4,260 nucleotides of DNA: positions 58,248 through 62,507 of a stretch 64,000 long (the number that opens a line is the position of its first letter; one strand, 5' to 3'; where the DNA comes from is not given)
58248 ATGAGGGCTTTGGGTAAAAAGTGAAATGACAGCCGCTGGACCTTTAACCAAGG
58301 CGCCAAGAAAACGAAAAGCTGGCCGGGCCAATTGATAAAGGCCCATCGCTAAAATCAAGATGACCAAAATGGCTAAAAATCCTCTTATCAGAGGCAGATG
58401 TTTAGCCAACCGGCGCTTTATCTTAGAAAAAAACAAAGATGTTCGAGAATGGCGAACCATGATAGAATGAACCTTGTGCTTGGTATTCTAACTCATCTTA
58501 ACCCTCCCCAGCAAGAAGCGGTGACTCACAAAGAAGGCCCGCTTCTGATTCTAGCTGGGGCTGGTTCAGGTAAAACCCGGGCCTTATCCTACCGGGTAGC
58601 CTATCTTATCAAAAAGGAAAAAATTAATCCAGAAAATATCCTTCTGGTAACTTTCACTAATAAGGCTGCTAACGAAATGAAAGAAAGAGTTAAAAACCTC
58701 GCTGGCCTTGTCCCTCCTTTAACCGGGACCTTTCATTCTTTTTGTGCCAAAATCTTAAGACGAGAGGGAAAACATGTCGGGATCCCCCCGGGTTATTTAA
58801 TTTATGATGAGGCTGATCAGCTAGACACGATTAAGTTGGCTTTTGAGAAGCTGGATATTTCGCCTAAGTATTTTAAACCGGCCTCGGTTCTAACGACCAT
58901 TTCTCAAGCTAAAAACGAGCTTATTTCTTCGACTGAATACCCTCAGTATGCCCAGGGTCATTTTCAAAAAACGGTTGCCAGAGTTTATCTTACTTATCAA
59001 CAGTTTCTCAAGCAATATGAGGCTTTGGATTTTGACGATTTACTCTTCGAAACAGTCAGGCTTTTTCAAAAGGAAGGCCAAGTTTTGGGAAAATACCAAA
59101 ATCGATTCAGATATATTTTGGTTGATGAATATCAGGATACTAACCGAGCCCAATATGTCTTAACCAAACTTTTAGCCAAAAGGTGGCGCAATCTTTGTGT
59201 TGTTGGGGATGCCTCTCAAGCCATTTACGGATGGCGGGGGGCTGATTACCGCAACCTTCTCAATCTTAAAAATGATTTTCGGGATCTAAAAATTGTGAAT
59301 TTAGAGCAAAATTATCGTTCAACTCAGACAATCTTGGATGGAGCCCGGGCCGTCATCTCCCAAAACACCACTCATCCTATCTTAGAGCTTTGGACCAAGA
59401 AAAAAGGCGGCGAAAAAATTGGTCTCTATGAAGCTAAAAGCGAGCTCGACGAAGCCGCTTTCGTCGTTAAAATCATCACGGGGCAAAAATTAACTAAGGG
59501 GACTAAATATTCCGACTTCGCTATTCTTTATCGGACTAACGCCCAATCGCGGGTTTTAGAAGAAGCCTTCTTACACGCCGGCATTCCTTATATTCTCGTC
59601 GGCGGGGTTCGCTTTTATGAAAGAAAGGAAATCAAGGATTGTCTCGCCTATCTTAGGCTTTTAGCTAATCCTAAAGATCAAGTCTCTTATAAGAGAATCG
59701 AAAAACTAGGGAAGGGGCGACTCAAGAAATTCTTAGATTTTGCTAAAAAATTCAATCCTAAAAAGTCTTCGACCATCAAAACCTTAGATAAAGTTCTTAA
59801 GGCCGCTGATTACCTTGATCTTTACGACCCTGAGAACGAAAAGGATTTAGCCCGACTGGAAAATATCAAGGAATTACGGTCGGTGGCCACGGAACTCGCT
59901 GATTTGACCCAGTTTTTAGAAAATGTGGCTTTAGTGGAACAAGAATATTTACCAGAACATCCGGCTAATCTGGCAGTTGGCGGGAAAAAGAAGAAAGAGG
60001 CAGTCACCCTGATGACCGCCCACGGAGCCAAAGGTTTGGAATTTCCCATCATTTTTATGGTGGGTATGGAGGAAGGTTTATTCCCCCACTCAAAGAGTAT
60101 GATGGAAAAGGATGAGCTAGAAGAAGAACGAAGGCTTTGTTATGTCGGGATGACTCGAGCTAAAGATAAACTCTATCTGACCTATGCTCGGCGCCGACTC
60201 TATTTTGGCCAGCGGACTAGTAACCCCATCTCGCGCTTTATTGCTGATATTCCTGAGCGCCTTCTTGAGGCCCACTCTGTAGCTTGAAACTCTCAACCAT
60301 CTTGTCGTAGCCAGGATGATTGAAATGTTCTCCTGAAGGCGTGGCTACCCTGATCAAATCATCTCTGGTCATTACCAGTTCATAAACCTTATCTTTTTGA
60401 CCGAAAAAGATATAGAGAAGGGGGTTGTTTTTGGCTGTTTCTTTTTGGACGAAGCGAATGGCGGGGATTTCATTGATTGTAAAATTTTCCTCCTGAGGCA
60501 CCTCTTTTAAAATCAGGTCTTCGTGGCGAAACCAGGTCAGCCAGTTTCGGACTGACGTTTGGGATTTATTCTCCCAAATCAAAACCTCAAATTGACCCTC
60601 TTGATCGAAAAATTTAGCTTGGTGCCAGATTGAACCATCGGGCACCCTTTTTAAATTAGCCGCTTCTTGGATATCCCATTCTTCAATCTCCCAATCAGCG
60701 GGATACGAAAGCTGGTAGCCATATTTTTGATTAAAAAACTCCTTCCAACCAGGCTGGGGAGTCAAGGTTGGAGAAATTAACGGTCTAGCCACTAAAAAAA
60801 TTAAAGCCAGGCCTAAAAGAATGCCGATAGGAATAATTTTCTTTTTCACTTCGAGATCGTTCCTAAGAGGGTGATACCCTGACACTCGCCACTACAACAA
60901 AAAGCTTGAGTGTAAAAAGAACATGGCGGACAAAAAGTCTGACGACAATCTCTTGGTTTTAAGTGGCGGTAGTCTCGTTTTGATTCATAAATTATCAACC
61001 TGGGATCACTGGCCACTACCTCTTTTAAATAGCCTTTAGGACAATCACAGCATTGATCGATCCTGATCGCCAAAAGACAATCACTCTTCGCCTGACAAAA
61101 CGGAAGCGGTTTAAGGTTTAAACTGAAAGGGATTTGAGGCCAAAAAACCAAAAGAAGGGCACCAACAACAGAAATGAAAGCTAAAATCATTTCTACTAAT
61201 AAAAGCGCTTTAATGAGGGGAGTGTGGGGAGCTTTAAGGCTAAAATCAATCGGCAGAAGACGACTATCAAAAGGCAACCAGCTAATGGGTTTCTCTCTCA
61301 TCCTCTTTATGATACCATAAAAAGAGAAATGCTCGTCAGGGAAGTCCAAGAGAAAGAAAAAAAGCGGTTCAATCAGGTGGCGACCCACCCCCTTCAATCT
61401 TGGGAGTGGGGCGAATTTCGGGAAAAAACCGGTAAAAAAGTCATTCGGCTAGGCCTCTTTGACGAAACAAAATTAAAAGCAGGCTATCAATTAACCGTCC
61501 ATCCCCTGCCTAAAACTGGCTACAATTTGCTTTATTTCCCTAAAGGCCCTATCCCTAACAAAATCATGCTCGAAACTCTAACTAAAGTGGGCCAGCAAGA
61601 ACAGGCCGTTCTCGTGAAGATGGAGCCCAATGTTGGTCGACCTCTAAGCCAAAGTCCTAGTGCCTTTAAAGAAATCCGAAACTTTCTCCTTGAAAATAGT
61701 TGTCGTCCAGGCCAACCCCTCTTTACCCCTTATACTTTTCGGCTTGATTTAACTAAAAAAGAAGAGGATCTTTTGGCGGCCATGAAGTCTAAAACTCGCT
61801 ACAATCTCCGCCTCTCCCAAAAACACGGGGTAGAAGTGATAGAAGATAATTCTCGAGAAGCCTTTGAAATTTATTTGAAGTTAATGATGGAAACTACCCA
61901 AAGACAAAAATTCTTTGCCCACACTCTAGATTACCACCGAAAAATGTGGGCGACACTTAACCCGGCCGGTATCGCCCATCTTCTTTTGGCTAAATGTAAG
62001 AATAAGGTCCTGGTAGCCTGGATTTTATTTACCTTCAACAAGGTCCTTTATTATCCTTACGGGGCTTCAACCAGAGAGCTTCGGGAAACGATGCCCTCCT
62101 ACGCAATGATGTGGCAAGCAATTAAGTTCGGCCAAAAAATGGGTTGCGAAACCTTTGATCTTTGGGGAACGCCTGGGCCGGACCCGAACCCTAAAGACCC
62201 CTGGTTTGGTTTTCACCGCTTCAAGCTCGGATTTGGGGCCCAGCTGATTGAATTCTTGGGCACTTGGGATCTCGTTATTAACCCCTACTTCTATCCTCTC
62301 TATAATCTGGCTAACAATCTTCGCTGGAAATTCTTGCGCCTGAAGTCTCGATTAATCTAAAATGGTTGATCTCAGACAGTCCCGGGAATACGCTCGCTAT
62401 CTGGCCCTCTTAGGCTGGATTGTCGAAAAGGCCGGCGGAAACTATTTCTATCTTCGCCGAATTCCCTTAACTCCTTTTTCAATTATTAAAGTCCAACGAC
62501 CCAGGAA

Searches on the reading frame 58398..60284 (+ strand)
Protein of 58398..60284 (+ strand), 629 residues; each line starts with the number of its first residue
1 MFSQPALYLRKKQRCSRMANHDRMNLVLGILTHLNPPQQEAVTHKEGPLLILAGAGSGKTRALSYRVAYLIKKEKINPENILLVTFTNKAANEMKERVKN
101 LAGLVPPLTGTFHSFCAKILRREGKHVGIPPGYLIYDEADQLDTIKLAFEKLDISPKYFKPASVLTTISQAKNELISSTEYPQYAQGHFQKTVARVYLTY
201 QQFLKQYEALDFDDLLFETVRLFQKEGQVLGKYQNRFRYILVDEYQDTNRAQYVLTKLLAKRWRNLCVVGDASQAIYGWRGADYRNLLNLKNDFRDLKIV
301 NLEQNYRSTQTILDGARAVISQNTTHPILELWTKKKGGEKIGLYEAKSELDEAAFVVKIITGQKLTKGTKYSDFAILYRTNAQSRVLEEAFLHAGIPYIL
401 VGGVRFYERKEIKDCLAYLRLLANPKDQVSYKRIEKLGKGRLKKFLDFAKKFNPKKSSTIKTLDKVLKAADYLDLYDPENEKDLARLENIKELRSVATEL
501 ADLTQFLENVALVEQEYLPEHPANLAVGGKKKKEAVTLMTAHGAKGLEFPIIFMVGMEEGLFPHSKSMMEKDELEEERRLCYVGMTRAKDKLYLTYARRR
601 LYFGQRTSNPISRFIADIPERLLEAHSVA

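Call 32: search_protein_families(library=pfam, proteins=[window:58398-60284:+], max_evalue=0.001)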
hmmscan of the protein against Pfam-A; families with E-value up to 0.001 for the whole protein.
window:58398-60284:+ (629 aa): 6 families
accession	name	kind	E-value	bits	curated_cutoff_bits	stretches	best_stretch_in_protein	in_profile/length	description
PF00580.27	UvrD-helicase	-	3.1e-89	299.7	23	1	34-294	1-270/271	UvrD/REP helicase N-terminal domain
PF13361.12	UvrD_C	-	1.5e-67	228.9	25.6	2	300-435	1-135/350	UvrD-like helicase C-terminal domain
PF13245.12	AAA_19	-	1.7e-23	83.7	25.1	1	38-278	1-132/134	AAA domain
PF13538.12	UvrD_C_2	-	1.2e-09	38.4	27.4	1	536-595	2-52/52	UvrD-like helicase C-terminal domain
PF13604.12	AAA_30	-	9e-06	26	27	1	34-147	2-105/191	AAA domain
PF01443.25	Viral_helicase1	-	0.00011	22.5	21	0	538-594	179-226/228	Viral superfamily 1 RNA helicase core domain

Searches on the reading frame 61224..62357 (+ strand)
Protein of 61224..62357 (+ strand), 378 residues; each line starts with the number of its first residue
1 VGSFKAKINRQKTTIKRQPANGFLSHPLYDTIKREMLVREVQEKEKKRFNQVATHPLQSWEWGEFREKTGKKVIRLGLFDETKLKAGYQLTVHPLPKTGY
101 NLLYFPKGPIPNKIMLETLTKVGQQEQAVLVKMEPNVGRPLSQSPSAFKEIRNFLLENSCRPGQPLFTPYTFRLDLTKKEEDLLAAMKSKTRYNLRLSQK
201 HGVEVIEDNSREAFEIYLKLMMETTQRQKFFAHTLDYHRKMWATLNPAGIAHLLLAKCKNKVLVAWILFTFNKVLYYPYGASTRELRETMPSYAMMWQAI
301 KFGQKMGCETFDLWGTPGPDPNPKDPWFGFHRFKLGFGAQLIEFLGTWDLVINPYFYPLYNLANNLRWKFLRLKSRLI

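Call 32: search_protein_families(library=pfam, proteins=[window:61224-62357:+], max_evalue=0.001)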
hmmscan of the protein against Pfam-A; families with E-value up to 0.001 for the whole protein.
window:61224-62357:+ (378 aa): 2 families
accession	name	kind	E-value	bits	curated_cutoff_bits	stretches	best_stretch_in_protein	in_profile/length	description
PF02388.22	FemAB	-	2.2e-37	129.3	24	3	259-364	303-405/406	FemAB family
PF13480.13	Acetyltransf_6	-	2.2e-13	51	22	1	190-315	2-136/143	Acetyltransferase (GNAT) domain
